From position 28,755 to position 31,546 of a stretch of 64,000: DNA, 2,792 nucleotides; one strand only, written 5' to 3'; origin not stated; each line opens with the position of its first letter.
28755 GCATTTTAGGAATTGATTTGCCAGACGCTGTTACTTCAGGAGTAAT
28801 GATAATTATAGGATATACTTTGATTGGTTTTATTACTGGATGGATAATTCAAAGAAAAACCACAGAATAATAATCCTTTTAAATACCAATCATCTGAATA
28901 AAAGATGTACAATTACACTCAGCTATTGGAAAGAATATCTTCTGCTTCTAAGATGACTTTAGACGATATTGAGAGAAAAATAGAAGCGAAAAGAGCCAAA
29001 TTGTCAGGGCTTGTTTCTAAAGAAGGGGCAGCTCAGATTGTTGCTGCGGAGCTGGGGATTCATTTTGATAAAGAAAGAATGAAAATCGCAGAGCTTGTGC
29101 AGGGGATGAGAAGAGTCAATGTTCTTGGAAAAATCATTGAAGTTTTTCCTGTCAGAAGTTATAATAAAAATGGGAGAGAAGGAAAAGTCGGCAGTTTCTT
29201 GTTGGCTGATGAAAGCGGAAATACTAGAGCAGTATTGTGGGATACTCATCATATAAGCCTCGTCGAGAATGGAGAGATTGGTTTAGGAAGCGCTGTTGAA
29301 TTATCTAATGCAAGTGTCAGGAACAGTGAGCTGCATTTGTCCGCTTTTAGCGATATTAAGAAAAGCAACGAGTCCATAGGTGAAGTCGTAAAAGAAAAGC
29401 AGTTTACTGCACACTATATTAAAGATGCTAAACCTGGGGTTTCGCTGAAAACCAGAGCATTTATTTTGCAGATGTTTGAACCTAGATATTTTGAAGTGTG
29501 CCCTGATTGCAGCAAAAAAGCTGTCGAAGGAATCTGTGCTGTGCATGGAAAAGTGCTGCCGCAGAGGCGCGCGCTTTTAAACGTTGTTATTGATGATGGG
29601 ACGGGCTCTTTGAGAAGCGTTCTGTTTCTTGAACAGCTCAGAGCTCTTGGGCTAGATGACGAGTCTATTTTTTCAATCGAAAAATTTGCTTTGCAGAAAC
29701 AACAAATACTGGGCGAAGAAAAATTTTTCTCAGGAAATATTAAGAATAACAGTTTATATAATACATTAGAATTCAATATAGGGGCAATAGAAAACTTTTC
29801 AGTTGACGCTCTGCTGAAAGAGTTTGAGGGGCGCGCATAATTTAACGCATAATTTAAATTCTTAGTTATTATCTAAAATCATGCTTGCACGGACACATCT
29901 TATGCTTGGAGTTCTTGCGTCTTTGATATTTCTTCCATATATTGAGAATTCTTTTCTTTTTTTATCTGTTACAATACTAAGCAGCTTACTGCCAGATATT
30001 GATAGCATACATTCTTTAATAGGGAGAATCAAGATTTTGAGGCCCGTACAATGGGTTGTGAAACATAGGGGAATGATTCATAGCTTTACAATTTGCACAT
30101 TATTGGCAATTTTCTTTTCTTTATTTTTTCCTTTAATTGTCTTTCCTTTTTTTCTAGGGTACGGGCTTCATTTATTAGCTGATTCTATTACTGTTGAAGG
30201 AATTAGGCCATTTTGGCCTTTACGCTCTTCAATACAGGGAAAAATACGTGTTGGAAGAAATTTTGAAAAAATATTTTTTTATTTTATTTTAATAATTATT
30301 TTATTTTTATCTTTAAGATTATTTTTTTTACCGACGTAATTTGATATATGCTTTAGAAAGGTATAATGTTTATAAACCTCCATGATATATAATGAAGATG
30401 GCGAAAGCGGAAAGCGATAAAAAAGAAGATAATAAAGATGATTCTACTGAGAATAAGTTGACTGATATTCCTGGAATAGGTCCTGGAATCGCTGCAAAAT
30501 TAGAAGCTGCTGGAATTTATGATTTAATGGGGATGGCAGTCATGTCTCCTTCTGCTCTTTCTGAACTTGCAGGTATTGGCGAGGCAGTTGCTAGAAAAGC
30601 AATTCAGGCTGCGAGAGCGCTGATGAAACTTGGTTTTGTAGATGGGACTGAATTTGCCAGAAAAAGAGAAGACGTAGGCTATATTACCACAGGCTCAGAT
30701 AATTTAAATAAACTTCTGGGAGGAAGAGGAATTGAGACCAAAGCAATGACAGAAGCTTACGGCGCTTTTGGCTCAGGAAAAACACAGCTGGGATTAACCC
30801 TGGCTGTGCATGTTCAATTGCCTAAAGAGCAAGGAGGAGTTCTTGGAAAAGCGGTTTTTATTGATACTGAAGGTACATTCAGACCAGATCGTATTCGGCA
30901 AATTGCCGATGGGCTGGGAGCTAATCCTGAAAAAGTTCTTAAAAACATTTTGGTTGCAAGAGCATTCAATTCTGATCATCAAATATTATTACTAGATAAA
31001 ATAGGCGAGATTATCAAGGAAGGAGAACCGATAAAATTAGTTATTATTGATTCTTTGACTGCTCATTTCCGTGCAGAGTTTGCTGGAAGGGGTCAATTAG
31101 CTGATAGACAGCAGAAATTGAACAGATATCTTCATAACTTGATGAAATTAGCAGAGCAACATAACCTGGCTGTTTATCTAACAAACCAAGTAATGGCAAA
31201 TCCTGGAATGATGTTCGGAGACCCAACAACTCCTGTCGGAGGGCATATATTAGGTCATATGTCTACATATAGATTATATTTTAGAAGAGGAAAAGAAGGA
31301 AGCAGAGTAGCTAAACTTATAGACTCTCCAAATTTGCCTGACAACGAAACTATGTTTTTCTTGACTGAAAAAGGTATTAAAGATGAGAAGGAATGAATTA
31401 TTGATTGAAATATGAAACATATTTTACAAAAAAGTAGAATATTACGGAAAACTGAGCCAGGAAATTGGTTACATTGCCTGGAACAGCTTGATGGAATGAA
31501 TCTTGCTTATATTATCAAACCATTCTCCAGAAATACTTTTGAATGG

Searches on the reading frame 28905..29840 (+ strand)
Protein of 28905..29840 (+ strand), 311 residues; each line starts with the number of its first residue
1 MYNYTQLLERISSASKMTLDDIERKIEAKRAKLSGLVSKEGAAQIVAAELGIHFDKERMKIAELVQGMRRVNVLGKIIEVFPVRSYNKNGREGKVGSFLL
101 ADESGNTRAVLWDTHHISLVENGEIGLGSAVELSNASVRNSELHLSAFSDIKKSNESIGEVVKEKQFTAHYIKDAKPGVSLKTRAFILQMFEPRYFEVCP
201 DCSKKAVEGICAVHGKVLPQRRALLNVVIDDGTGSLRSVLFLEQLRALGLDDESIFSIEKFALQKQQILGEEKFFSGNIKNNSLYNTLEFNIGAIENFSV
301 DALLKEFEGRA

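Call 19: search_protein_families(library=pfam, proteins=[window:28905-29840:+], max_evalue=0.001)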
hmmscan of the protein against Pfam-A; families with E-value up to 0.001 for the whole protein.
window:28905-29840:+ (311 aa): 2 families
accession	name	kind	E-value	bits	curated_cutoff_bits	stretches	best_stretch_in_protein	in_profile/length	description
PF01336.31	tRNA_anti-codon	-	5.5e-05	23.5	27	0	87-118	11-43/75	OB-fold nucleic acid binding domain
PF17244.8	CDC24_OB3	-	0.00014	22.2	25.4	1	64-141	2-78/216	Cell division control protein 24, OB domain 3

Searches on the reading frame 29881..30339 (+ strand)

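Call 19: search_protein_families(library=pfam, proteins=[window:29881-30339:+], max_evalue=0.001)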
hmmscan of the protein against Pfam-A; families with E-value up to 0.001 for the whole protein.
window:29881-30339:+ (152 aa): 1 family
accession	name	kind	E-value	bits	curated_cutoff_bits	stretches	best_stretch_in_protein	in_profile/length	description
PF04307.19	YdjM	-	1.3e-23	83.8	29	1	1-131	1-133/176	YdjM inner membrane protein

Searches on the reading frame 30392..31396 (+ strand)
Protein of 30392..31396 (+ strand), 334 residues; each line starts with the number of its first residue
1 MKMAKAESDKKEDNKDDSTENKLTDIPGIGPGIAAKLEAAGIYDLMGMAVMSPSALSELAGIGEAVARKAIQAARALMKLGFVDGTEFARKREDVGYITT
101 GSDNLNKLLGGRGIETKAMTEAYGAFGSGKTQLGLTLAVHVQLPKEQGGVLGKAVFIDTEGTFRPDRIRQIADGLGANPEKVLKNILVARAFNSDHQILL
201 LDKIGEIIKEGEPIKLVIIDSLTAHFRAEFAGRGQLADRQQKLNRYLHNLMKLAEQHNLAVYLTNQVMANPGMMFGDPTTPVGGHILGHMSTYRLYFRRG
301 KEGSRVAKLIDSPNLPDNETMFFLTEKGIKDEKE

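Call 19: search_protein_families(library=pfam, proteins=[window:30392-31396:+], max_evalue=0.001)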
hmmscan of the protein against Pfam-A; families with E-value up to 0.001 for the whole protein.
window:30392-31396:+ (334 aa): 7 families
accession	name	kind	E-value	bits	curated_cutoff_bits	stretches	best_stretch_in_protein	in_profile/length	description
PF08423.17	Rad51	-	1.6e-89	299.8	22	1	91-331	1-243/244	Rad51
PF00154.27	RecA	-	1.5e-17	64.4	27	1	90-302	25-223/262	recA bacterial DNA recombination protein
PF14520.12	HHH_5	-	1.5e-08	35.4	27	1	22-75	3-56/57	Helix-hairpin-helix domain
PF13481.12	AAA_25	-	1.9e-08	34.6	27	1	98-266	15-189/195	AAA domain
PF11798.14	IMS_HHH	-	3.6e-05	24.2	24.4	0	23-42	13-32/32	IMS family HHH motif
PF14716.13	HHH_8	-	0.00014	22.6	30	0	19-38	46-65/73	Helix-hairpin-helix domain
PF06745.19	ATPase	-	0.00029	20.7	26.6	1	99-228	2-134/231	KaiC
